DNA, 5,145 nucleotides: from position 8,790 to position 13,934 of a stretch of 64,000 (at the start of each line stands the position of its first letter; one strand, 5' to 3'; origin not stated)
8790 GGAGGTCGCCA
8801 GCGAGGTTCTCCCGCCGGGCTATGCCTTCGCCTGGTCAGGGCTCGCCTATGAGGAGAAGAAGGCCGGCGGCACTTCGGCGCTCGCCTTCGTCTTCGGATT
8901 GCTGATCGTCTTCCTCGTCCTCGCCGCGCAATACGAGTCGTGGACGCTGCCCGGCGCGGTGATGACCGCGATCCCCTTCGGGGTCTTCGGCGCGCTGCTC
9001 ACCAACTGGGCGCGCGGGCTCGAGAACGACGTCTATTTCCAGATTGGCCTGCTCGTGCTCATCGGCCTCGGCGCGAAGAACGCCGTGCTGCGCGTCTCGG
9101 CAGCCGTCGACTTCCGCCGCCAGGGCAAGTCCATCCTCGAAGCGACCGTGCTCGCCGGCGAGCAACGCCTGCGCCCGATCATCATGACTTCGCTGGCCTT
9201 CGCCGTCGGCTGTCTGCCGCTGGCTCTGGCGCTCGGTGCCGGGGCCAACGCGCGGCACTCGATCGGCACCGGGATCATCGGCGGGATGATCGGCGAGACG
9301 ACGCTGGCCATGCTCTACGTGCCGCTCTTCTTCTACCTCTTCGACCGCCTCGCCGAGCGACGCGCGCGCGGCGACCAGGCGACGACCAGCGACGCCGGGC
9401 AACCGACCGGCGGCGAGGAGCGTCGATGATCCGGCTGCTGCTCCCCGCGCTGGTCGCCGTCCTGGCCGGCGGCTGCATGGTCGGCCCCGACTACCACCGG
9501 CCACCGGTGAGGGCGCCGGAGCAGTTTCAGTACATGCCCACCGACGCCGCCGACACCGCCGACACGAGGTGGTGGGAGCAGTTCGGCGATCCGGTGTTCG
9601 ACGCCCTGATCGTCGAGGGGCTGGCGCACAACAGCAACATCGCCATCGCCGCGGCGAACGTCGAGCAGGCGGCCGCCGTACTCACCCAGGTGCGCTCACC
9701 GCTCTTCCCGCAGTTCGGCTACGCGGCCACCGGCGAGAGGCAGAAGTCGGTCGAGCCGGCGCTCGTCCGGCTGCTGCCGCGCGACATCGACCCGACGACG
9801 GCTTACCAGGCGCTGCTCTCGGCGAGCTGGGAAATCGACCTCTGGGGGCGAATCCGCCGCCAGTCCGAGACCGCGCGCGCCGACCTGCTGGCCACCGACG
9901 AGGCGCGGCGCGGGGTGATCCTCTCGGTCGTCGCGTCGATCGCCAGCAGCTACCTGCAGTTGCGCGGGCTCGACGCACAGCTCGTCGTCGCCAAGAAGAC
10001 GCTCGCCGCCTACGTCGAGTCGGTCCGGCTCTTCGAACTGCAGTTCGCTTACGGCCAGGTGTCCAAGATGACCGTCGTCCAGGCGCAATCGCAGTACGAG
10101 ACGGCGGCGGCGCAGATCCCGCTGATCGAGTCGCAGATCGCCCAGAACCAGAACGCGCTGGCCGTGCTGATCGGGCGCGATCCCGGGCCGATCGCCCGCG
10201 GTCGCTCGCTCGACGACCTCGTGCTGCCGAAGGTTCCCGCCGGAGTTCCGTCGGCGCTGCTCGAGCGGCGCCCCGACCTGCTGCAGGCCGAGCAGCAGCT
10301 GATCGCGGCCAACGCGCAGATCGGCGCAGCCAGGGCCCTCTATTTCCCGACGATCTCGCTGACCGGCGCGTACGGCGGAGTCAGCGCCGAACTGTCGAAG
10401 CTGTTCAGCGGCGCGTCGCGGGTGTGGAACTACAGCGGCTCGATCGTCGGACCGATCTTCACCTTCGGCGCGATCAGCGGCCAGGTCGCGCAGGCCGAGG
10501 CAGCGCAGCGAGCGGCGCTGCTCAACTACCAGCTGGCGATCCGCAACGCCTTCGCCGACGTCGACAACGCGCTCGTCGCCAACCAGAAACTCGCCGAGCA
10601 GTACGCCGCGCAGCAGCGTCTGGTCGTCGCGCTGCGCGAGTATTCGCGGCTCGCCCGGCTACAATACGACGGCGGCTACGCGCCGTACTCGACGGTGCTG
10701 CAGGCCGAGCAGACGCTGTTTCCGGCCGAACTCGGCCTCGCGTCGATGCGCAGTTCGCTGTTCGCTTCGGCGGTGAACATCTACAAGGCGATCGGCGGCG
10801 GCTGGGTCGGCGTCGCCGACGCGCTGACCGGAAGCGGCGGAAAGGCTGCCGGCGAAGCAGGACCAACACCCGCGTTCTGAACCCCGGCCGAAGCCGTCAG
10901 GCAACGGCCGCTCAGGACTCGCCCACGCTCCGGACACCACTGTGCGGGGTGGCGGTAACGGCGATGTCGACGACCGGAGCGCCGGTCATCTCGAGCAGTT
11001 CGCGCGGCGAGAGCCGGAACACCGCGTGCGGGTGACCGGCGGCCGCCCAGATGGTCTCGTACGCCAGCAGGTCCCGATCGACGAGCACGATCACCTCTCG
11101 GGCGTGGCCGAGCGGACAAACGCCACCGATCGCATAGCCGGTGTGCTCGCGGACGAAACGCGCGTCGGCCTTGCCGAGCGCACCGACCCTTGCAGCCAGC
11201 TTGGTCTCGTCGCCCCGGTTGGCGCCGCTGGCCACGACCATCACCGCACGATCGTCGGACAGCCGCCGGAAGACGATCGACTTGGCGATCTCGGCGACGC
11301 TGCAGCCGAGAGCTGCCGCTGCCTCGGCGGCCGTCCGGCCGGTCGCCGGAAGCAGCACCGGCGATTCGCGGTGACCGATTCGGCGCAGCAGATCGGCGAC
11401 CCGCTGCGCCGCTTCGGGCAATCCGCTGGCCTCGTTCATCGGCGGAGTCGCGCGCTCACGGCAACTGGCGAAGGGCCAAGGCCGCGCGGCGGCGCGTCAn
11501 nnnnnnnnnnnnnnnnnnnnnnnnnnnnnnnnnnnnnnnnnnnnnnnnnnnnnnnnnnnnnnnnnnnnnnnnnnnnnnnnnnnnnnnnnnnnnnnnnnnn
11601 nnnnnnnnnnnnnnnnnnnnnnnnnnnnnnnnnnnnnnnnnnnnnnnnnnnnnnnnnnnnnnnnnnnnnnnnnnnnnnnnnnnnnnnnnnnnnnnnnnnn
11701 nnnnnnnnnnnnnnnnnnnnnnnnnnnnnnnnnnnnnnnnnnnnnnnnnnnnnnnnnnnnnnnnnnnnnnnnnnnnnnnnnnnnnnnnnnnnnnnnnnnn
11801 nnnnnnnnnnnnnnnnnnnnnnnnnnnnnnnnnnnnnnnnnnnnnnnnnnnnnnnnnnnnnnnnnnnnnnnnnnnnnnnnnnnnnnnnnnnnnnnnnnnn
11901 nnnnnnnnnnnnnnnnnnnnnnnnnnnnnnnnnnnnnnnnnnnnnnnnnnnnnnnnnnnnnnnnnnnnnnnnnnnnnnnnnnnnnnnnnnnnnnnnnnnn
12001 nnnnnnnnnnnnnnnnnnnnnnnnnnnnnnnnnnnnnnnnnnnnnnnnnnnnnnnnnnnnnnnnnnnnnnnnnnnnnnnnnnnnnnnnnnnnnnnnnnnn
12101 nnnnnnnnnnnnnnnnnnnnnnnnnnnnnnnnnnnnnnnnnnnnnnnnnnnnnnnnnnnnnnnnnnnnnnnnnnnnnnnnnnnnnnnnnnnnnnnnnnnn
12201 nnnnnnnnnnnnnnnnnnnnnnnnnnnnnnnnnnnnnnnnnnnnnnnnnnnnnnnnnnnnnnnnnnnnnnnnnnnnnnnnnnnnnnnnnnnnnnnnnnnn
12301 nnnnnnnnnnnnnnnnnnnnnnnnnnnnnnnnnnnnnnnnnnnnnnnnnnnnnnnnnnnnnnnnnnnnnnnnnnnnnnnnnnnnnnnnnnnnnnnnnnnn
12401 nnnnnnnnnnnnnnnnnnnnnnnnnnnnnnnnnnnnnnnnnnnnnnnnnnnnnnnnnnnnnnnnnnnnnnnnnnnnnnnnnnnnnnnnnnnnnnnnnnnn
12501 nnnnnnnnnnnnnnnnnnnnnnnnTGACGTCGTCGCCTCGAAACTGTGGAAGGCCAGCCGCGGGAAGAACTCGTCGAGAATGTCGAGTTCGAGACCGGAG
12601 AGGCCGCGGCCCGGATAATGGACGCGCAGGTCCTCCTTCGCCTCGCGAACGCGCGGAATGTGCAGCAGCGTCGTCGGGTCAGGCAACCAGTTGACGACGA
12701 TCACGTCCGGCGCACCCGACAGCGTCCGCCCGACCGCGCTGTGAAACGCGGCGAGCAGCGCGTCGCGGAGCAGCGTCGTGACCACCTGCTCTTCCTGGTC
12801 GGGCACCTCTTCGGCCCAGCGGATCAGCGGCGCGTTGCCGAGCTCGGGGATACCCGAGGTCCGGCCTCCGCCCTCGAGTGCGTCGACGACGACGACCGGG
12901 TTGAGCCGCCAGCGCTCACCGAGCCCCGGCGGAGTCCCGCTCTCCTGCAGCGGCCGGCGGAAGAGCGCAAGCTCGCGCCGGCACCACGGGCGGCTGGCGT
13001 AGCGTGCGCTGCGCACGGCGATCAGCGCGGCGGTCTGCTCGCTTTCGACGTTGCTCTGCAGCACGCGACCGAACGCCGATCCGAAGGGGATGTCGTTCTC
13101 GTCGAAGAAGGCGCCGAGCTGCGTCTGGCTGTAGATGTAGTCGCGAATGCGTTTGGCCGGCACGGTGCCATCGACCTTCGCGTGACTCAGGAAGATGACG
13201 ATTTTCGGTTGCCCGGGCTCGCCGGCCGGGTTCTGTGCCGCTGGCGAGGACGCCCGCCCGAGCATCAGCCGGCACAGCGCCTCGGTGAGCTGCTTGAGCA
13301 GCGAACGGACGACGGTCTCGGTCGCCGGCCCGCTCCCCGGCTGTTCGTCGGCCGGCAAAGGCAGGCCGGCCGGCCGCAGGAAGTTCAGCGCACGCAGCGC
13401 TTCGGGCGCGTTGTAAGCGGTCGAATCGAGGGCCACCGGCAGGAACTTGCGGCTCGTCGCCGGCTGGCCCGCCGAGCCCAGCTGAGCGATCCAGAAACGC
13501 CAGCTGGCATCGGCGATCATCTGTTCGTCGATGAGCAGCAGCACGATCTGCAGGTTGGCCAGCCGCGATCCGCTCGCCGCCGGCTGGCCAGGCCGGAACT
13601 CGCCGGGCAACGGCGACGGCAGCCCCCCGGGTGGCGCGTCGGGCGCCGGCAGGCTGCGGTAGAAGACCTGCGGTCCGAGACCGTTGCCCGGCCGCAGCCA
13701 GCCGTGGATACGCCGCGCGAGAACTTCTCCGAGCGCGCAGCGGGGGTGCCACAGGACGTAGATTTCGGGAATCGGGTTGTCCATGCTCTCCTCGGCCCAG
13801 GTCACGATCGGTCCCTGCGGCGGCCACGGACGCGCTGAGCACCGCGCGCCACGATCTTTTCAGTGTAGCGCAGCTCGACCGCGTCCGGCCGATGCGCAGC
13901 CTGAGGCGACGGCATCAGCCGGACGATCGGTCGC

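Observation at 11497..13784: Translationally coupled TIR + stand-alone SLOG gene pair: a Thoeris-like module with no recognisable effector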

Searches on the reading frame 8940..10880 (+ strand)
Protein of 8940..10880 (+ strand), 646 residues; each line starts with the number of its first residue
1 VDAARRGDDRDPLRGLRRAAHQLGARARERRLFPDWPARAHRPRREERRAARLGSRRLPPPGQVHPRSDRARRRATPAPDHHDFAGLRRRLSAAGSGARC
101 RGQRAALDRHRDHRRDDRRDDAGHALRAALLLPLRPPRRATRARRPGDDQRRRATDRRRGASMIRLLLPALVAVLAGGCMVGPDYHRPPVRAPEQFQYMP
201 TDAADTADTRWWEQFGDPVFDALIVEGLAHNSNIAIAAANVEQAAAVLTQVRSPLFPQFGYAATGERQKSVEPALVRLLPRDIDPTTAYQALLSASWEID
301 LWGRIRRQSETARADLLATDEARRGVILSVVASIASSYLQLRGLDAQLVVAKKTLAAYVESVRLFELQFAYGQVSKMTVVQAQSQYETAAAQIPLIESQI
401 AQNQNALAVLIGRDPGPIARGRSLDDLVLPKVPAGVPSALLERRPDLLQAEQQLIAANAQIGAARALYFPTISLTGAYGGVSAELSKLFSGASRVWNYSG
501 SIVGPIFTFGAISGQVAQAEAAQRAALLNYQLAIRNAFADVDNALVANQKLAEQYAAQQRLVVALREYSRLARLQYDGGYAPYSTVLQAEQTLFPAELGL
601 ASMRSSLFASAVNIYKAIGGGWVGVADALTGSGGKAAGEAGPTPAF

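Call 40: search_protein_families(library=pfam, proteins=[window:8940-10880:+], max_evalue=0.001)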
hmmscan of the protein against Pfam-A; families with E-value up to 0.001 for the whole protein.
window:8940-10880:+ (646 aa): 1 family
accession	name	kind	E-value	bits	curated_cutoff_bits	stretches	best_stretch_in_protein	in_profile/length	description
PF02321.23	OEP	-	1.2e-45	156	22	2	438-619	6-187/187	Outer membrane efflux protein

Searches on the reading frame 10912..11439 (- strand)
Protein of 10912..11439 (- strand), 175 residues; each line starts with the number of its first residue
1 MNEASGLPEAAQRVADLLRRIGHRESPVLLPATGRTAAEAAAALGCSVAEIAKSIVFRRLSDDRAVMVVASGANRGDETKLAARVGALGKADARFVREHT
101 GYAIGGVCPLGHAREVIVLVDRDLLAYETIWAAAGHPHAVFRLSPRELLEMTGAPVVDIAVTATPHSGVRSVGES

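Call 40: search_protein_families(library=pfam, proteins=[window:10912-11439:-], max_evalue=0.001)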
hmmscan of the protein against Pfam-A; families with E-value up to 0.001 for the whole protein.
window:10912-11439:- (175 aa): 1 family
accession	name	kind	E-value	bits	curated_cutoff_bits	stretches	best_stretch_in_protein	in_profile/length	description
PF04073.20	tRNA_edit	-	1.2e-25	90.4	25.5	1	34-150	4-122/123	Aminoacyl-tRNA editing domain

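Call 72: find_encoding_contigs(protein=window:10912-11439:-, flank=6000, max_places=6)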
Protein window:10912-11439:- (175 aa): 3 contigs read that carry it; 3 places shown.
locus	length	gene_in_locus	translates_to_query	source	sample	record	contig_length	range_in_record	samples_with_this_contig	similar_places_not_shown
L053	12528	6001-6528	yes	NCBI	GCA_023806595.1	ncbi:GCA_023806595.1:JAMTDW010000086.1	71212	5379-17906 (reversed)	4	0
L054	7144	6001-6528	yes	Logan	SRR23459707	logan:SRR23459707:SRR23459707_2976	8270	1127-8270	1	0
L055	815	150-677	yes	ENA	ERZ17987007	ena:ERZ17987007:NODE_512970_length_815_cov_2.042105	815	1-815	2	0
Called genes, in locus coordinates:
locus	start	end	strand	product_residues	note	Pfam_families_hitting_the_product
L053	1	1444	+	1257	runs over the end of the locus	PF00580:UvrD-helicase, PF13245:AAA_19 (weak), PF13361:UvrD_C, PF13538:UvrD_C_2 (faint), PF12705:PDDEXK_1 (weak)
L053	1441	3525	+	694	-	PF21185:RecD_N, PF13086:AAA_11 (weak), PF13245:AAA_19, PF13401:AAA_22 (weak), PF13604:AAA_30, PF01443:Viral_helicase1 (faint), PF18335:SH3_13, PF13538:UvrD_C_2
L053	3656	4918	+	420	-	PF13676:TIR_2 (weak)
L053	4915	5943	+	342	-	PF18163:LD_cluster2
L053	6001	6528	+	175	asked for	PF04073:tRNA_edit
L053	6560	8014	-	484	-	PF02321:OEP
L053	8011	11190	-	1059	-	PF00873:ACR_tran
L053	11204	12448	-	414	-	PF25917:BSH_RND, PF25919:BSH_CusB (weak), PF25876:HH_MFP_RND, PF25885:HH_EMRA, PF25944:Beta-barrel_RND, PF25954:Beta-barrel_RND_2 (weak), PF25967:RND-MFP_C, PF25989:YknX_C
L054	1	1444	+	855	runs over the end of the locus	?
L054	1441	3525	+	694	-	PF21185:RecD_N, PF13086:AAA_11 (weak), PF13245:AAA_19, PF13401:AAA_22 (weak), PF13604:AAA_30, PF01443:Viral_helicase1 (faint), PF18335:SH3_13, PF13538:UvrD_C_2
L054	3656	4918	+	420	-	PF13676:TIR_2 (weak)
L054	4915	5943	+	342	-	PF18163:LD_cluster2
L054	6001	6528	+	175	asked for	PF04073:tRNA_edit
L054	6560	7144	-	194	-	?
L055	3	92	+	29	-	?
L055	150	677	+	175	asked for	PF04073:tRNA_edit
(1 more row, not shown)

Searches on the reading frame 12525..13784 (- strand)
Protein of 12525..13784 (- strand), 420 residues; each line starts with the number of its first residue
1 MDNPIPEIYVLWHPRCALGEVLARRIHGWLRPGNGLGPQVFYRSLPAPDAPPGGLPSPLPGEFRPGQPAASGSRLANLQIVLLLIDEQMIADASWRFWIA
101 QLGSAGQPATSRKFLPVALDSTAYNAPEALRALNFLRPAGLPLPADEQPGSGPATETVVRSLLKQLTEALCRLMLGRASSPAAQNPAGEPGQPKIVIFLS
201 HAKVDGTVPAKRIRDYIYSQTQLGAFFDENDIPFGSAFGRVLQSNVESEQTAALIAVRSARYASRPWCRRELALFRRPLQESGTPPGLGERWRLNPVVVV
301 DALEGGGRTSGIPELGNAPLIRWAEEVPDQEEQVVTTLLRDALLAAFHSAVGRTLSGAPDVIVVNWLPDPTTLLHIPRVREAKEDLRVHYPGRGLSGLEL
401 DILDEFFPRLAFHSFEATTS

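Call 3: search_protein_families(library=pfam, proteins=[window:12525-13784:-], max_evalue=1)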
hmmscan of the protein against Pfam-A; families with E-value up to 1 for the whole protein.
window:12525-13784:- (420 aa): 2 families
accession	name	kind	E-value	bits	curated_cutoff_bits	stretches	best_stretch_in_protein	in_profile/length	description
PF13676.11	TIR_2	-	1e-08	36.1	28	1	197-282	1-81/122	TIR domain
PF01582.25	TIR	-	0.0043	17.3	21.3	1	219-273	26-78/179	TIR domain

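Call 4: search_protein_families(library=padloc, proteins=[window:12525-13784:-], max_evalue=1)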
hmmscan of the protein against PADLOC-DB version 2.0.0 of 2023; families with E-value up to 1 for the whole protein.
window:12525-13784:- (420 aa): 0 families

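Call 5: search_protein_families(library=ncbifam, proteins=[window:12525-13784:-], max_evalue=1)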
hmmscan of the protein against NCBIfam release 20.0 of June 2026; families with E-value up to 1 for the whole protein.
window:12525-13784:- (420 aa): 2 families
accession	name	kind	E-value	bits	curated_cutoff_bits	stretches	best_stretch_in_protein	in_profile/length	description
NF040588.1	FxsC_Nterm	equivalog_domain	0.00019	21.4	130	1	226-284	49-104/182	TIR-like protein FxsC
NF058526.1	Thoeris_type3_ThcB4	equivalog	0.0017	17.2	220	1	197-273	130-203/375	Thoeris type III anti-phage system protein ThcB4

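Call 27: find_homologous_proteins(query=window:12525-13784:-)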
Query window:12525-13784:- (420 aa): 339 proteins with E <= 0.001 among 8000 candidates; the best 120 are listed.
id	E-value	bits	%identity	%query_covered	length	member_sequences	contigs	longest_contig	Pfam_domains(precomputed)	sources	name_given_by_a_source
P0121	3.5e-273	924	98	100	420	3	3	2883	PF13676.12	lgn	-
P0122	4.0e-225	766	81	100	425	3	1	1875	PF13676.12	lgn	-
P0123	1.4e-202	692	72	100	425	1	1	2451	PF13676.12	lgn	-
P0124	2.1e-202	691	74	100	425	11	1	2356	PF13676.12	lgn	-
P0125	2.4e-202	691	73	100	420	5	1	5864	PF13676.12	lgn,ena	-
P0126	9.7e-198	676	72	100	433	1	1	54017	PF13676.12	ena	-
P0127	5.4e-189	647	70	100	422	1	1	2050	PF13676.12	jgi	jgi:hypothetical protein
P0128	5.6e-189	647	70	100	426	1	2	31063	PF13676.12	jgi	jgi:TIR domain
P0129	2.5e-188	645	69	100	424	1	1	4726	PF13676.12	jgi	jgi:hypothetical protein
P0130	1.0e-186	639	69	100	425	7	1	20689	PF13676.12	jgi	jgi:hypothetical protein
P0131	1.1e-186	639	69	100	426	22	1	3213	PF13676.12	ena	-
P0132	2.2e-186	638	71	99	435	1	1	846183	PF13676.12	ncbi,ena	-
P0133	8.1e-185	633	68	100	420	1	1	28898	PF13676.12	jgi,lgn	jgi:hypothetical protein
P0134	8.3e-185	633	69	100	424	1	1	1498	PF13676.12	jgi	jgi:hypothetical protein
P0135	7.5e-184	630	69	99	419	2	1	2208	PF13676.12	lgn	-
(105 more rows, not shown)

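Call 42: predict_structure(alignment_id=A2)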
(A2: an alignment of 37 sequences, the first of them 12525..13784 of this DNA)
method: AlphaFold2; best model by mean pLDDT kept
length: 420 residues; sequences in the alignment: 37
mean_pLDDT: 84.8   pTM: 0.84
mean pLDDT of the five models: 84.8, 84.5, 83.5, 83.2, 81.6
residues with pLDDT >= 90: 215; 70-90: 147; 50-70: 47; < 50: 11
segments of 3 or more residues with pLDDT < 50: 179-185, 187-189
pLDDT, mean of each block of 10 residues (from residue 1): 77 95 93 74 89 87 79 69 97 94 74 93 95 93 88 92 92 70 45 81 86 90 66 66 81 87 78 88 86 93 73 78 91 92 91 89 93 93 95 88 95 87
secondary structure, 60 per line:
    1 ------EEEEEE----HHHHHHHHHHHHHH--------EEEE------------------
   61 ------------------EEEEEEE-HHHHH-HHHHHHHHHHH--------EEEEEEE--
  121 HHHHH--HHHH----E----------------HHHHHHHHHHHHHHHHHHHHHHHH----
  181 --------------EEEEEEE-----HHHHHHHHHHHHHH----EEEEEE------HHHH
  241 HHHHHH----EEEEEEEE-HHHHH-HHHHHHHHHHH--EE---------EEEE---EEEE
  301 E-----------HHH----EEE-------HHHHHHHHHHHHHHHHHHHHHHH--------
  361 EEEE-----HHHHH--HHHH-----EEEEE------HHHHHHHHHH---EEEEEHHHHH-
elements in order: E7-12 H17-30 E39-42 E79-85 H87-91 H93-103 E112-118 H121-125 H128-131 H153-176 E195-201 H207-220 E225-230 H237-246 E251-258 H260-264 H266-276 E290-293 E297-301 E320-322 H330-352 E361-364 H370-374 H377-380 E386-390 H397-406 E410-414 H415-419

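Call 46: fold_search(model_id=the predicted structure, library=pdb)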
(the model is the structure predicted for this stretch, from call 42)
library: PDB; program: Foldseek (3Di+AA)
matches with E <= 10: 1219; with E <= 0.001: 0
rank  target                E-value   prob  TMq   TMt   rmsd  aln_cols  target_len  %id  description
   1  3w0l_D                1.4e-03  0.63  0.20  0.16  18.9       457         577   11  The crystal structure of Xenopus Glucokinase and Glucokinase Regulatory Protein complex (released 2013-07-17)
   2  3l9w_B                1.8e-03  0.72  0.22  0.25  18.1       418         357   11  KefC C-terminal domain in complex with KefF and GSH (released 2010-11-17)
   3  4ly9_A                1.9e-03  0.60  0.22  0.17  18.1       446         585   10  Human GKRP complexed to AMG-1694 [(2R)-1,1,1-trifluoro-2-{4-[(2S)-2-{[(3S)-3-methylmorpholin-4-yl]methyl}-4-(thiophen- (released 2013-11-20)
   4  7yfg_B                4.0e-03  0.38  0.17  0.12  20.5       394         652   11  Structure of the Rat GluN1-GluN2C NMDA receptor in complex with glycine and glutamate (major class in asymmetry) (released 2023-03-29)
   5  3f2v                  5.1e-03  0.94  0.20  0.40   8.1       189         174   14  Crystal structure of the general stress protein 14 (TDE0354) in complex with FMN from Treponema denticola, Northeast Str (released 2008-11-18)
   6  6e7r_A                9.7e-03  0.44  0.19  0.21  19.9       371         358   11  Heterodimer of the GluN1b-GluN2B NMDA receptor amino-terminal domains bound to allosteric inhibitor 93-4 (released 2019-01-30)
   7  9unr_D                9.7e-03  0.33  0.18  0.10  19.4       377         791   11  native NMDA receptor-GluN1/N2A/N2B-S1 in the closed state (released 2026-02-18)
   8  4c6t_D                1.2e-02  0.99  0.24  0.54   7.5       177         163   14  Crystal structure of the RPS4 and RRS1 TIR domain heterodimer (released 2014-05-28)
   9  3w0l_B                1.2e-02  0.23  0.18  0.13  18.9       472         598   10  The crystal structure of Xenopus Glucokinase and Glucokinase Regulatory Protein complex (released 2013-07-17)
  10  7yfg_D                1.3e-02  0.38  0.19  0.13  19.7       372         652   14  Structure of the Rat GluN1-GluN2C NMDA receptor in complex with glycine and glutamate (major class in asymmetry) (released 2023-03-29)
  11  9d38_B                1.3e-02  0.33  0.19  0.11  20.6       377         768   11  Open state of Gly-,Glu-,EU1622-240 bound GluN1a-2B-2D NMDAR (released 2025-02-26)
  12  3knz_F                1.5e-02  0.33  0.17  0.21  17.2       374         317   10  Crystal structure of Putative sugar binding protein (NP_459565.1) from Salmonella typhimurium LT2 at 2.50 A resolution (released 2009-12-01)
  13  7te6_E                1.5e-02  0.33  0.18  0.21  19.9       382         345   10  Crystal structure of GluN1b-2B ATD complexed to Fab5 anti-GluN2B antibody (released 2022-03-02)
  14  7rz6_B                1.5e-02  0.33  0.19  0.11  18.7       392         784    9  Structure of the complex of AMPA receptor GluA2 with auxiliary subunit TARP gamma-5 bound to agonist glutamate (released 2021-10-27)
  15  1usg                  1.7e-02  0.33  0.18  0.21  17.2       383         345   10  L-leucine-binding protein, apo form (released 2003-12-18)
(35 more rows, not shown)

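Call 88: find_encoding_contigs(protein=P0121, flank=3000, max_places=4)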
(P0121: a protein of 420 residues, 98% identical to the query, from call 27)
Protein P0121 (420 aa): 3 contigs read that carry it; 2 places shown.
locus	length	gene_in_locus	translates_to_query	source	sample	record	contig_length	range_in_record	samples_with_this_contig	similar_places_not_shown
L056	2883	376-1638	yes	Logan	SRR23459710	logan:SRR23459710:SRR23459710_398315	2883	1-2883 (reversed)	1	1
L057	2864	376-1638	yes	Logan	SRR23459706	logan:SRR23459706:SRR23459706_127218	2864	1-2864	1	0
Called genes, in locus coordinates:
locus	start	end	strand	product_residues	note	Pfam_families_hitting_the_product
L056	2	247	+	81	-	?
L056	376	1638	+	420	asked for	PF13676:TIR_2 (weak)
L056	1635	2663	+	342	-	PF18163:LD_cluster2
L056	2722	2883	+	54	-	?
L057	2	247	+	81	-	?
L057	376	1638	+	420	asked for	PF13676:TIR_2 (weak)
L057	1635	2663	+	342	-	PF18163:LD_cluster2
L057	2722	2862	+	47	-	?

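Call 89: find_encoding_contigs(protein=P0122, flank=3000, max_places=3)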
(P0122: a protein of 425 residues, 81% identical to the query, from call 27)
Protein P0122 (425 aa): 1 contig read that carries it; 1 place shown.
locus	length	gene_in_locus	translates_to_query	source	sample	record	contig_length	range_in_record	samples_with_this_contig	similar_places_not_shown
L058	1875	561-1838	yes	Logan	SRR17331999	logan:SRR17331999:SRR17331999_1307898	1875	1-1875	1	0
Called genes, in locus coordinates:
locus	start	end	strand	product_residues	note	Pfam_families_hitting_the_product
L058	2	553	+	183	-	?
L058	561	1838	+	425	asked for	PF13676:TIR_2 (weak)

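Call 94: search_protein_families(library=phrogs, proteins=[window:12525-13784:-], max_evalue=0.01)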
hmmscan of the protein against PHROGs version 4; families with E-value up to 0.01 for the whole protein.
window:12525-13784:- (420 aa): 0 families
